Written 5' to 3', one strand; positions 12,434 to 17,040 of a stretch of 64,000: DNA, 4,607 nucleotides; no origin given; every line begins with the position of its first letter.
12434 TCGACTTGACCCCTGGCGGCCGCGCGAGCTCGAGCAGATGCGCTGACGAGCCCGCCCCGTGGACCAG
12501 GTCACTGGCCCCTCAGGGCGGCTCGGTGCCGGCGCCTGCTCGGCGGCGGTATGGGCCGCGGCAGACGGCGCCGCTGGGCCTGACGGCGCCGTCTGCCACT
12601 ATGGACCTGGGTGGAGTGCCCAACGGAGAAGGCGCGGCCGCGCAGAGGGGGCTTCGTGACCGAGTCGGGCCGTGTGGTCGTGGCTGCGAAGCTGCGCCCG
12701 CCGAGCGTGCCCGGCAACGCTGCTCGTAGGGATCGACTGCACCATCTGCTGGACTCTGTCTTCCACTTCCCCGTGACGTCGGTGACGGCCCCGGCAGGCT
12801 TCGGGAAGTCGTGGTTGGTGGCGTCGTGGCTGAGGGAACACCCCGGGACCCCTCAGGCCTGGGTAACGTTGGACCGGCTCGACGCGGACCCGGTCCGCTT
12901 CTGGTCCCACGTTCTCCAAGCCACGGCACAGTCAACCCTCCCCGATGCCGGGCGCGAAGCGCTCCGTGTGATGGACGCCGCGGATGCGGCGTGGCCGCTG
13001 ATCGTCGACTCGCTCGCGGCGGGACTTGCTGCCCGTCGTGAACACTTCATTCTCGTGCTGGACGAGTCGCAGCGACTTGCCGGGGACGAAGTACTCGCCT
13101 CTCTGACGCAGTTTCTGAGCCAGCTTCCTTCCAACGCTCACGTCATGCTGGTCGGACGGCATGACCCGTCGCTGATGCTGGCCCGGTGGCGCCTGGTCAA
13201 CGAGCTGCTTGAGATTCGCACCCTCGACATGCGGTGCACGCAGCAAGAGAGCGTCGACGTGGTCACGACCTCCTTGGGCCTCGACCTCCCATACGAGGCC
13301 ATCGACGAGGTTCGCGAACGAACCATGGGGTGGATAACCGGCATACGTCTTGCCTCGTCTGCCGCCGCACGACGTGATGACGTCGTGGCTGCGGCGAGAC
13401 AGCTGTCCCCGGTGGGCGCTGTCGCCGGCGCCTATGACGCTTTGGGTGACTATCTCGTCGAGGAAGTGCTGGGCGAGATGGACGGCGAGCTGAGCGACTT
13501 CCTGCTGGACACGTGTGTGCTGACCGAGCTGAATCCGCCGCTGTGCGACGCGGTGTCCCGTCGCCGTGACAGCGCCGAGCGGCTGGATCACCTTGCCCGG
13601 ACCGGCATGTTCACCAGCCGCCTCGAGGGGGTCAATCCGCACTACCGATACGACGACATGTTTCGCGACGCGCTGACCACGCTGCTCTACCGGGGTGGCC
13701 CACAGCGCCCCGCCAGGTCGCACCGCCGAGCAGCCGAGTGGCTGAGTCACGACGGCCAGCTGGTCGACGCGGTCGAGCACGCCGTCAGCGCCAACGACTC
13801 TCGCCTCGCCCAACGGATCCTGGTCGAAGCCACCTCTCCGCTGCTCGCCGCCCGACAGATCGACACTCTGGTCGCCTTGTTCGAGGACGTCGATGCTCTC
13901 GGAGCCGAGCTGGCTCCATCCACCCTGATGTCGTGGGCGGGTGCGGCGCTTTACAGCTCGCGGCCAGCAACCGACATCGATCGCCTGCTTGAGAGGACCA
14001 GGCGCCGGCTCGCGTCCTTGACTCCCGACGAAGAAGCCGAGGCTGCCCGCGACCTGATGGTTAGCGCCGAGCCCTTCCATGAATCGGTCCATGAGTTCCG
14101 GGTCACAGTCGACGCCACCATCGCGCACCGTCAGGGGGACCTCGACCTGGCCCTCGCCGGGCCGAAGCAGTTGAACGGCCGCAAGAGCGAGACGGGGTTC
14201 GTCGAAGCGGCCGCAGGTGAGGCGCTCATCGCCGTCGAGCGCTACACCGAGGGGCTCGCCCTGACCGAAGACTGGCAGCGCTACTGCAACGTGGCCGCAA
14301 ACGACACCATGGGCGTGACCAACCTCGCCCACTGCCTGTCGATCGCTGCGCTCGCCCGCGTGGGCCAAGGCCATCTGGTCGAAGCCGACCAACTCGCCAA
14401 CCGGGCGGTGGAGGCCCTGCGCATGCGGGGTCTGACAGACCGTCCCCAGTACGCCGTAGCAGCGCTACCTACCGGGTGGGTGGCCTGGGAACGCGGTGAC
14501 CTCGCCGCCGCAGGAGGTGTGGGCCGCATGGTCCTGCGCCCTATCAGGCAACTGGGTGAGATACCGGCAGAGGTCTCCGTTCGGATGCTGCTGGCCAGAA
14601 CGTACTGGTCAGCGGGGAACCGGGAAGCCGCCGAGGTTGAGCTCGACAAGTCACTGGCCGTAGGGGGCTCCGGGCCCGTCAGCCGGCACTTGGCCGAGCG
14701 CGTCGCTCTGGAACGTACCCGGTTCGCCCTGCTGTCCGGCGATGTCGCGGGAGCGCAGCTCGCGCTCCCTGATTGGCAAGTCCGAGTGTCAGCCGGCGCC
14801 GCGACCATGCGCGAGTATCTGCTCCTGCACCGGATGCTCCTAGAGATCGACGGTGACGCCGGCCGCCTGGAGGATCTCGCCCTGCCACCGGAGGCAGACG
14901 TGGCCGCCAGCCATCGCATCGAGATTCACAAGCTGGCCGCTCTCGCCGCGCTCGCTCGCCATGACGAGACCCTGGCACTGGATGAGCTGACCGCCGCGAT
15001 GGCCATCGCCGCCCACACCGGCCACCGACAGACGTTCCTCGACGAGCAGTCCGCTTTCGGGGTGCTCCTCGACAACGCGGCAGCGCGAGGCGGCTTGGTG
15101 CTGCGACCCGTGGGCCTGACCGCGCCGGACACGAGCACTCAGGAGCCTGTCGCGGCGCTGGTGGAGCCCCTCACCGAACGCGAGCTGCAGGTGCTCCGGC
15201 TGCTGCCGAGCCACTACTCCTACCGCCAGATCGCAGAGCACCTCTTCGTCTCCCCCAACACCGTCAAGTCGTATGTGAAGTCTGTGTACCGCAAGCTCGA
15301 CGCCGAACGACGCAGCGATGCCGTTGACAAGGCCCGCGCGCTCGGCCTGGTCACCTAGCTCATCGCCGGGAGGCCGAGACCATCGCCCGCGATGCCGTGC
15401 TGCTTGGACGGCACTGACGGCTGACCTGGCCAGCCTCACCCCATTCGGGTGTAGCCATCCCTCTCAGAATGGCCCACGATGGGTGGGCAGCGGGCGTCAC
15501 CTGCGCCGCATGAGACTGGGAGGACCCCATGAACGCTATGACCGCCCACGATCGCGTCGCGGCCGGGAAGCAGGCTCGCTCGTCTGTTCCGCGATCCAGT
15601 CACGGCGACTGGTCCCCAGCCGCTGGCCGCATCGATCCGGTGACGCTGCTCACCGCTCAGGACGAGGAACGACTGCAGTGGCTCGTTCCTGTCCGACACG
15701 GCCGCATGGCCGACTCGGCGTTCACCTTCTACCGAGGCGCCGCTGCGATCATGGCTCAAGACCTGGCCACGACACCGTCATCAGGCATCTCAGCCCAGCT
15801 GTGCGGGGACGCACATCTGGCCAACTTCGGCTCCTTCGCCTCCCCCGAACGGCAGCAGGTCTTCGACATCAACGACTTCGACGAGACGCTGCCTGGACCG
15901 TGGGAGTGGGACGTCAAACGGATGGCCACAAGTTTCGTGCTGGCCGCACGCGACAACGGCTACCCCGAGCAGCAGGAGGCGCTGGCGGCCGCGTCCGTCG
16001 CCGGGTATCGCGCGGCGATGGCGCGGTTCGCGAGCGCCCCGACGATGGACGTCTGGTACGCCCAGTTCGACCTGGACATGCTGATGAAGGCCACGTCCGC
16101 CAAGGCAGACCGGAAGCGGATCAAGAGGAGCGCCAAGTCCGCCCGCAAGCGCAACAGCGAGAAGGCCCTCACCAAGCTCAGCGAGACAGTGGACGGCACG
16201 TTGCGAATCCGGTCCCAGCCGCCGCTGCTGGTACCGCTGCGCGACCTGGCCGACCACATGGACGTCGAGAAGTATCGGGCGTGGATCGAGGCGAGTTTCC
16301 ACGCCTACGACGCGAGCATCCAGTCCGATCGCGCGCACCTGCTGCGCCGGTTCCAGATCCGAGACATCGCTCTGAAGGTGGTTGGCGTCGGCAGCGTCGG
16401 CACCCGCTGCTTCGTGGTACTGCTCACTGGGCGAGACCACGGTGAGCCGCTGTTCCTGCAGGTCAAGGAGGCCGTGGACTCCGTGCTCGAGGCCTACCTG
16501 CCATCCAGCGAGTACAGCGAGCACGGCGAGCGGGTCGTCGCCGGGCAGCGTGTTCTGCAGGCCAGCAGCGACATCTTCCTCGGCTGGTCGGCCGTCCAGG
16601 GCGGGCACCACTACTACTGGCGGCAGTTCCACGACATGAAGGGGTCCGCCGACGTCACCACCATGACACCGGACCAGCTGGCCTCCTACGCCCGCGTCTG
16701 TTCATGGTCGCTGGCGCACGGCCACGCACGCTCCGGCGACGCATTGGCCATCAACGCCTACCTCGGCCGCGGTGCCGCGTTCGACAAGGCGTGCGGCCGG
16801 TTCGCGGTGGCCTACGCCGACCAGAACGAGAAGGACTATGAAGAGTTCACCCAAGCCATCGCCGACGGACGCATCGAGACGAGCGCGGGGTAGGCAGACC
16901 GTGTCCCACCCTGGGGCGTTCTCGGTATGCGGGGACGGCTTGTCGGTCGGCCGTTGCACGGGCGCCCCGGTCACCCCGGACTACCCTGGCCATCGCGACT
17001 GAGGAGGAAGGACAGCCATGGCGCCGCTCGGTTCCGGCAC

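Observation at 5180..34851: Recurrent oriented palindrome YACCC-N5-GGGTG(AGG) upstream of at least ten transcription units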

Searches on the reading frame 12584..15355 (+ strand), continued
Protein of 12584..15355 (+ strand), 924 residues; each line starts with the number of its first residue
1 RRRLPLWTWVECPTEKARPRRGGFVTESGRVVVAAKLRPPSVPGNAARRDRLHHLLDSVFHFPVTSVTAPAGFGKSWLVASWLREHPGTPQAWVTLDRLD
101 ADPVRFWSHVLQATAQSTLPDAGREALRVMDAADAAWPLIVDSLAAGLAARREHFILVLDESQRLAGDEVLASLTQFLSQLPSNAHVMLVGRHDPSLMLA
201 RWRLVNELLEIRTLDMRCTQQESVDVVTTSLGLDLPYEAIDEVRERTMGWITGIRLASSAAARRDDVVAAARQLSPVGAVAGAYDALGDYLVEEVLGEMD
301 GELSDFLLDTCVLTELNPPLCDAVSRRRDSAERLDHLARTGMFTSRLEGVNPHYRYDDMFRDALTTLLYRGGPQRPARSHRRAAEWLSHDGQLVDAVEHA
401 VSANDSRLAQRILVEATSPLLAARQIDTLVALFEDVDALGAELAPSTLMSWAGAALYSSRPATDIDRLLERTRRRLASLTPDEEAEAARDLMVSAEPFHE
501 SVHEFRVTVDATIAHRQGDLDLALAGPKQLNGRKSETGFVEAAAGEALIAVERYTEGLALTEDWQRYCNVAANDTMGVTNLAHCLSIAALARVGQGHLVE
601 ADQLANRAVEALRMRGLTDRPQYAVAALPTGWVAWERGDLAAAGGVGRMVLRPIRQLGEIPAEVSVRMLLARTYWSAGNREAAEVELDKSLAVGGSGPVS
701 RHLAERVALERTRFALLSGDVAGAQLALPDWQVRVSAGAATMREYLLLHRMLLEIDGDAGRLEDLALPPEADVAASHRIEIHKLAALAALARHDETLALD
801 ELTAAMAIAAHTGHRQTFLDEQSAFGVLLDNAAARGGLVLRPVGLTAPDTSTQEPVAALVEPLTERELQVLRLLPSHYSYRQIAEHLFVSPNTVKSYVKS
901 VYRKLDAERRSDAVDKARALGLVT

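Call 54: find_encoding_contigs(protein=P0128, flank=10000, max_places=1)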
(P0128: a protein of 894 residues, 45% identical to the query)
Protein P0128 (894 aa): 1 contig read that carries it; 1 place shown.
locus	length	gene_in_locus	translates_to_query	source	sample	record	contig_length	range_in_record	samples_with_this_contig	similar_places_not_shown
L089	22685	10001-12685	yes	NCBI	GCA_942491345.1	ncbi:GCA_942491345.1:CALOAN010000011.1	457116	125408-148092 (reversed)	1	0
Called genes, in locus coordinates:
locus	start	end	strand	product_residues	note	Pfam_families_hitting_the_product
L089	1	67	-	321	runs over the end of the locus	PF13186:SPASM, PF02810:SEC-C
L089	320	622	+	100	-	-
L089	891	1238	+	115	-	-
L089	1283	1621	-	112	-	PF07885:Ion_trans_2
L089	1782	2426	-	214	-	-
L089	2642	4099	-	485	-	PF06863:DUF1254, PF06742:DUF1214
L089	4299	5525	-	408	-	PF10011:DUF2254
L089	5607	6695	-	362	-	PF01594:AI-2E_transport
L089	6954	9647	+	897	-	PF13191:AAA_16, PF13401:AAA_22, PF25873:WHD_MalT, PF17874:TPR_MalT, PF00196:GerE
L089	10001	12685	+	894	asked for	PF13191:AAA_16 (weak), PF13401:AAA_22, PF25873:WHD_MalT, PF17874:TPR_MalT, PF00196:GerE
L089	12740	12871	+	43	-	-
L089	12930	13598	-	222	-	PF06742:DUF1214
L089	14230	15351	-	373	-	PF06863:DUF1254, PF06742:DUF1214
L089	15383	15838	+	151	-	-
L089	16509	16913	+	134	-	PF02656:DUF202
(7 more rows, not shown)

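Call 55: find_encoding_contigs(protein=P0130, flank=10000, max_places=1)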
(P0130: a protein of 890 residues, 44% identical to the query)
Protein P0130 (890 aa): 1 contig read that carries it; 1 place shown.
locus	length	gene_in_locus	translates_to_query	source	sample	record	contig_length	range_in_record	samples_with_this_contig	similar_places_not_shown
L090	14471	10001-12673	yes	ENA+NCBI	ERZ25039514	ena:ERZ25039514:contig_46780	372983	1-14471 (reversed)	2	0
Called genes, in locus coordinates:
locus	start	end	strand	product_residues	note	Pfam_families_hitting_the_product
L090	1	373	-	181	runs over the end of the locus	-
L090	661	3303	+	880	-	PF13191:AAA_16 (weak), PF25873:WHD_MalT, PF17874:TPR_MalT, PF00196:GerE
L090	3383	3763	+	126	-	PF07784:DUF1622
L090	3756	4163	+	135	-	PF02656:DUF202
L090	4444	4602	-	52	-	-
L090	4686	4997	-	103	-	-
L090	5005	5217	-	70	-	-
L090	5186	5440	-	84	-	-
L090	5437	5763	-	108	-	PF00884:Sulfatase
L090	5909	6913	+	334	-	-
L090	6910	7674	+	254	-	PF00916:Sulfate_transp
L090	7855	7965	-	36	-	-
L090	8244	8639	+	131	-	PF01740:STAS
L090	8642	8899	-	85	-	PF02452:PemK_toxin (weak)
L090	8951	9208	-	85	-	-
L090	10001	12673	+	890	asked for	PF13191:AAA_16 (weak), PF13401:AAA_22, PF25873:WHD_MalT, PF17874:TPR_MalT, PF00196:GerE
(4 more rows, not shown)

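Call 64: search_solved_structures(query=window:12611-15355:+, max_evalue=0.001)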
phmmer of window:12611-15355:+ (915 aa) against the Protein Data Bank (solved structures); distinct sequences matched with E-value up to 0.001: 19.
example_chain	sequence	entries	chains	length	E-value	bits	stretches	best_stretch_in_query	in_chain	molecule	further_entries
8bob_C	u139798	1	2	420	3.9e-32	114.8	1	24-408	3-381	HTH-type transcriptional regulator MalT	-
3kln_A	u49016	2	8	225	1.5e-06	30.2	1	850-906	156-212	Transcriptional regulator, LuxR family | Transcriptional regulator VpsT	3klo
2rnj_A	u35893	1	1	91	2.6e-06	29.3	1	839-907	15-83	Response regulator protein vraR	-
4zmr_A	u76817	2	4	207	2.7e-06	29.3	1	844-912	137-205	Response regulator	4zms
4hye_A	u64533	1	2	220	3e-06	29.1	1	844-912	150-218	Response regulator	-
5hev_A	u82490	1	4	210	3.9e-06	28.8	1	822-914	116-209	Response regulator protein VraR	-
4wt0_B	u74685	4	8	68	4e-06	28.7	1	850-910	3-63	Response regulator receiver domain protein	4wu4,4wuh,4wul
7ve4_A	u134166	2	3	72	4.9e-06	28.4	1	848-907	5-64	DNA-binding response regulator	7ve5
7x1k_A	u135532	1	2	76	5.2e-06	28.3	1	852-909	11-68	Chemotaxis protein CheY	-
4wsz_A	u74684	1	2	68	7.3e-06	27.8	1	850-910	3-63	Response regulator receiver domain protein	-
4gvp_A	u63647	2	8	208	9.2e-06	27.5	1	825-907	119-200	Response regulator protein vraR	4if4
7ve6_A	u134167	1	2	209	9.3e-06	27.5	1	825-907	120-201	Response regulator protein VraR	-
4ldz_A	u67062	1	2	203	3e-05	25.8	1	844-912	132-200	Transcriptional regulatory protein DesR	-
4yn8_A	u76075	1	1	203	3.2e-05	25.7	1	844-911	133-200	Response regulator ChrA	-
7vim_A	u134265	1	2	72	3.6e-05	25.6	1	851-914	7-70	Protein EsrB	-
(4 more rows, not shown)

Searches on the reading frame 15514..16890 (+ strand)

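Call 7: search_protein_families(library=pfam, proteins=[window:15514-16890:+], max_evalue=0.001)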
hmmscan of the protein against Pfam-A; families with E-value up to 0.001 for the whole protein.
window:15514-16890:+ (459 aa): 1 family
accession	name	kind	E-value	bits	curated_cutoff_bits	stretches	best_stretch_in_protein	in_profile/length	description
PF10009.15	DUF2252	-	1.2e-142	476.1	22.3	1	53-448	1-392/392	Uncharacterized protein conserved in bacteria (DUF2252)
